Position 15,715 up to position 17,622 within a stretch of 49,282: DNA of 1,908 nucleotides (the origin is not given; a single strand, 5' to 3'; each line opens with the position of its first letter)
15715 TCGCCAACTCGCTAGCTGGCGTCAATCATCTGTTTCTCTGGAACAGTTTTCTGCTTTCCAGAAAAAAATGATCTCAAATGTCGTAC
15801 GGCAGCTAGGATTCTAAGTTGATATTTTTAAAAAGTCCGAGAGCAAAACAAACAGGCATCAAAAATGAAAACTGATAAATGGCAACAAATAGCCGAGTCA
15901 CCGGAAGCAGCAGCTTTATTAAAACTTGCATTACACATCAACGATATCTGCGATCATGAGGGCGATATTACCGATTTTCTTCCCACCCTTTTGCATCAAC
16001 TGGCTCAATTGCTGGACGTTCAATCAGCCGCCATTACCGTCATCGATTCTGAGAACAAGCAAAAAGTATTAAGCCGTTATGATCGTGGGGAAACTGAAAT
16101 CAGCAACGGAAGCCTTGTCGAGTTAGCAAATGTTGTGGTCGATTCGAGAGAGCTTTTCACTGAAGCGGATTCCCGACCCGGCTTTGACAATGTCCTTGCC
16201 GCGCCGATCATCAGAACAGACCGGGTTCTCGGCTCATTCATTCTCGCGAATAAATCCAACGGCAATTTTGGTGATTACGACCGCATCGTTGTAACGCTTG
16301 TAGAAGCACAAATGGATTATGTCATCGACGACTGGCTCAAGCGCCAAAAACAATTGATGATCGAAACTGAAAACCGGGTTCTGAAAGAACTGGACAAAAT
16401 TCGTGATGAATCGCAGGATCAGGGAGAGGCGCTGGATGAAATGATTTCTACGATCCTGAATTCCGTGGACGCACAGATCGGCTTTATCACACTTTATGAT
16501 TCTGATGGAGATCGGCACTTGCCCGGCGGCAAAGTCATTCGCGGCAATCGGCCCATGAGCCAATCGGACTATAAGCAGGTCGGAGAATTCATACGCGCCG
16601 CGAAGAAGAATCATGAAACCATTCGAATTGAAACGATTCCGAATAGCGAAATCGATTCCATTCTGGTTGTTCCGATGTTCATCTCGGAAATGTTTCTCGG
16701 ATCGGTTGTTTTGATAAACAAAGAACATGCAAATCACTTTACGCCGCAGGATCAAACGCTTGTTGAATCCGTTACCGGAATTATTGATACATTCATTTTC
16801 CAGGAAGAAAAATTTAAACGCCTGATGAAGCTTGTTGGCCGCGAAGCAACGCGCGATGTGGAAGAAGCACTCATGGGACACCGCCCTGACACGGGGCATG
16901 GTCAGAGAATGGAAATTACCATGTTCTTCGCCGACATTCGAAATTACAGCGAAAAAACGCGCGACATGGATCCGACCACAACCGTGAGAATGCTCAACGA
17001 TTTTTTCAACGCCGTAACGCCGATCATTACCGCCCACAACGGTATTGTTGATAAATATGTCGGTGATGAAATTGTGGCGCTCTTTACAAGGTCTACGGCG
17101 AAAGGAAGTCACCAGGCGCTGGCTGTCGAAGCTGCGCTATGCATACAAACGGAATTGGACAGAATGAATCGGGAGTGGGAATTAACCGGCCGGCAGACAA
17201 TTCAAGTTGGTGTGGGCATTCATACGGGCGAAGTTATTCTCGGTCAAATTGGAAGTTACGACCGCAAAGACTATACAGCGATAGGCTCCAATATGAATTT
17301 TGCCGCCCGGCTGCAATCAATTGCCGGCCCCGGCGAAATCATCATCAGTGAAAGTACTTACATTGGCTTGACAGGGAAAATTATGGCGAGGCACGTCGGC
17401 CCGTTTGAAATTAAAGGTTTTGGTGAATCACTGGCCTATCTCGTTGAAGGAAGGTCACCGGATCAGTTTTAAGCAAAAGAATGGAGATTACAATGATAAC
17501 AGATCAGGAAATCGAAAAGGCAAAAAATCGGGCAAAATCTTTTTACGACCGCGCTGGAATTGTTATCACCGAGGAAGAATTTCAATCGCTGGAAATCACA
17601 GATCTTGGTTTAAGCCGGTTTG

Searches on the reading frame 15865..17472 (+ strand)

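Call 77: search_protein_families(library=pfam, proteins=[window:15865-17472:+], max_evalue=0.00001)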
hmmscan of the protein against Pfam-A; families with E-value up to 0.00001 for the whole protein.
window:15865-17472:+ (535 aa): 5 families
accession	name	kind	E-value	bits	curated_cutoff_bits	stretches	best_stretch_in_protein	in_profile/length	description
PF00211.25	Guanylate_cyc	-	3.4e-24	85.9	21.9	1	349-528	7-182/183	Adenylate and Guanylate cyclase catalytic domain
PF01590.32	GAF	-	1.8e-13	51.6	22.4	0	34-143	1-122/133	GAF domain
PF13185.12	GAF_2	-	3.7e-12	47.1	28.6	0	184-307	2-131/136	GAF domain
PF13492.12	GAF_3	-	2.7e-09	38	27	1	36-141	3-114/129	GAF domain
PF15714.11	SpoVT_C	-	2.6e-06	28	27.5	0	246-305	62-121/128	Stage V sporulation protein T C-terminal, transcription factor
